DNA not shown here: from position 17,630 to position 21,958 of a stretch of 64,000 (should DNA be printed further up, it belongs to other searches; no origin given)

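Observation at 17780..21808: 1342-aa inner-membrane-anchored giant with a variant CE4 motif (TFDH) and an internal module duplication flanking a TPR block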

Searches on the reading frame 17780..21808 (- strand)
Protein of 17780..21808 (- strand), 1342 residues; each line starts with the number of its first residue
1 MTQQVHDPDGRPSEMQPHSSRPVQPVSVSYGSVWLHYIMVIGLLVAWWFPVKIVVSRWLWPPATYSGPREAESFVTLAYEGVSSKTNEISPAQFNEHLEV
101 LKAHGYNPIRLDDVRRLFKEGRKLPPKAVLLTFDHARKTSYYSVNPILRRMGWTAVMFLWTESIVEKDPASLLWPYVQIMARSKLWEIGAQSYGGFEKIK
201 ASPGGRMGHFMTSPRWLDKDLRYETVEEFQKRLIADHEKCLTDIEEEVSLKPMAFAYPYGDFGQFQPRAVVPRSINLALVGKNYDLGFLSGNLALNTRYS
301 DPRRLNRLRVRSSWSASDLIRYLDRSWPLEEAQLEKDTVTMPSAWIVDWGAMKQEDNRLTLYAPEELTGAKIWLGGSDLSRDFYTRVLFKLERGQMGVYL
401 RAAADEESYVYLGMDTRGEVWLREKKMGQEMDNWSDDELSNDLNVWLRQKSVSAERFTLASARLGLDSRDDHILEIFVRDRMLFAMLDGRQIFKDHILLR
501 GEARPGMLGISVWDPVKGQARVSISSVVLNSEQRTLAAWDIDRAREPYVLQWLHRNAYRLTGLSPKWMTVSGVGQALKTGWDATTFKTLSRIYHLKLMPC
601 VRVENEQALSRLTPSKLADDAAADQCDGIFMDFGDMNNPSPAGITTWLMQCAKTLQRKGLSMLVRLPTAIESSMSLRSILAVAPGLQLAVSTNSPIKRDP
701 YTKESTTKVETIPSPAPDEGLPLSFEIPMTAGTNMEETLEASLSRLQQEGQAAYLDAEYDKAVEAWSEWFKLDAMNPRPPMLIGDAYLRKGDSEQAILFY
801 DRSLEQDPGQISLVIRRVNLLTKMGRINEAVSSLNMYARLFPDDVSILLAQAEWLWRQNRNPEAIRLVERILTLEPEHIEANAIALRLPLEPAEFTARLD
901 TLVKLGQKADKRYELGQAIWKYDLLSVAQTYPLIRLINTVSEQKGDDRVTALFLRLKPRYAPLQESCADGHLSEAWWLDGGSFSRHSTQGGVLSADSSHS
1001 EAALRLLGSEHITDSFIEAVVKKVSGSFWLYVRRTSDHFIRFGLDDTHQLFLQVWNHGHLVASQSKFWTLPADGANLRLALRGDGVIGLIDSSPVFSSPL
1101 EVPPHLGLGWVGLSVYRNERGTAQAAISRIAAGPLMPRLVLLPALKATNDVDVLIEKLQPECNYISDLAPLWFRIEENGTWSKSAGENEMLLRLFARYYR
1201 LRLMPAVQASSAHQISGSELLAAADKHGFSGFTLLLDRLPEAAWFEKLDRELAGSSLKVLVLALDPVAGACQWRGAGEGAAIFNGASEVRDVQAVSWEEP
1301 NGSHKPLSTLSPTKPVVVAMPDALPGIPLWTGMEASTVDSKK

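Call 5: search_protein_families(library=pfam, proteins=[window:17780-21808:-], max_evalue=0.1)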
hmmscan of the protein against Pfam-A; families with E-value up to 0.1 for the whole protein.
window:17780-21808:- (1342 aa): 13 families
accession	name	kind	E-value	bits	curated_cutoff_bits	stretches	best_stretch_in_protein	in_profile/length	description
PF13432.12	TPR_16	-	1.7e-09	38.4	32.7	2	750-810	4-64/65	Tetratricopeptide repeat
PF13428.12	TPR_14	-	7.8e-09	35.8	23.5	1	847-882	3-38/44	Tetratricopeptide repeat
PF07719.23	TPR_2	-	1.7e-08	34.4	27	1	783-809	7-33/34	Tetratricopeptide repeat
PF14559.12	TPR_19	-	1.7e-07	31.9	25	1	788-850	2-66/68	Tetratricopeptide repeat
PF13371.12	TPR_9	-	8.4e-07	29.3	35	1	786-849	4-67/73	Tetratricopeptide repeat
PF01522.26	Polysacc_deac_1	-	9.3e-07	29.3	23.1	1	123-262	3-108/124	Polysaccharide deacetylase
PF13176.12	TPR_7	-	4.9e-06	26.7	27.9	1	782-809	4-33/36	Tetratricopeptide repeat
PF00515.34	TPR_1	-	1.5e-05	25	27.8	1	783-808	7-32/34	Tetratricopeptide repeat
PF13181.12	TPR_8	-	0.00019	21.7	25.7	1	782-808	6-32/34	Tetratricopeptide repeat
PF25064.1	ARM_TT21_5th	-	0.00046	20.9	27.8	1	781-838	5-62/117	TT21 fifth ARM repeats domain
PF13424.12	TPR_12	-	0.00062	20.4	30.1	0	782-805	50-73/77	Tetratricopeptide repeat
PF13174.12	TPR_6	-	0.0073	17.3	26.3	0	782-808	5-31/33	Tetratricopeptide repeat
PF13414.12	TPR_11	-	0.0075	16.4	26.8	0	784-808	1-25/42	TPR repeat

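Call 6: search_protein_families(library=ncbifam, proteins=[window:17780-21808:-], max_evalue=0.1)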
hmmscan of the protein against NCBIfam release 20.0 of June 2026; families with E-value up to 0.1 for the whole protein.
window:17780-21808:- (1342 aa): 17 families
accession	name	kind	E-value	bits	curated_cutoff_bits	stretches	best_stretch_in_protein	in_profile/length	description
TIGR03938.2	deacetyl_PgaB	equivalog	8.5e-33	113.5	321.9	1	84-265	21-215/621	poly-beta-1,6-N-acetyl-D-glucosamine N-deacetylase PgaB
NF011177.0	PRK14582.1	equivalog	6.8e-26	90.7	923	1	68-262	43-255/671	poly-beta-1,6-N-acetyl-D-glucosamine N-deacetylase PgaB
NF011176.0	PRK14581.1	equivalog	1.8e-14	52.8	1091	1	68-260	43-253/673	poly-beta-1,6-N-acetyl-D-glucosamine N-deacetylase PgaB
NF040959.1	MamA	equivalog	3.5e-10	39.7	200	2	749-880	43-174/204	magnetosome protein MamA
TIGR02917.1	PEP_TPR_lipo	equivalog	1e-08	33.6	312.2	1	758-878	446-566/899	XrtA/PEP-CTERM system TPR-repeat protein PrsT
TIGR03933.1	PIA_icaB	equivalog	9.9e-08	31.8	248.35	1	85-262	31-191/245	intercellular adhesin biosynthesis polysaccharide N-deacetylase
NF008757.0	PRK11788.1-5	equivalog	4.4e-06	26.1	363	1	752-881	189-318/388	lipopolysaccharide assembly protein LapB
TIGR03939.1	PGA_TPR_OMP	equivalog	1.4e-05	23.5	366.65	1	760-882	70-191/800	poly-beta-1,6 N-acetyl-D-glucosamine export porin PgaA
NF008755.0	PRK11788.1-3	equivalog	4.6e-05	22.9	430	1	750-876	187-313/388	lipopolysaccharide assembly protein LapB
NF053607.1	CHU_0125_OmpA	equivalog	0.00068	18.2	620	1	741-851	17-127/639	CHU_0125 family OmpA-like outer membrane integrity protein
NF052415.1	T3SS_chap_SctY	equivalog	0.0012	19.4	70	1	782-873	11-105/106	type III secretion apparatus assembly chaperone SctY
NF033920.0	C39_PA2778_fam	equivalog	0.0028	17.1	150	0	739-836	159-249/255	PA2778 family cysteine peptidase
TIGR02552.1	LcrH_SycD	equivalog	0.0087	15.8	104.8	1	757-802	66-111/136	SycD/LcrH family type III secretion system chaperone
NF011721.1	PRK15174.1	equivalog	0.012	13.8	1200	0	835-911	274-350/656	Vi polysaccharide transport protein VexE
NF002725.1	PRK02603.1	equivalog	0.015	15.3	143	1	748-831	40-126/173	photosystem I assembly protein Ycf3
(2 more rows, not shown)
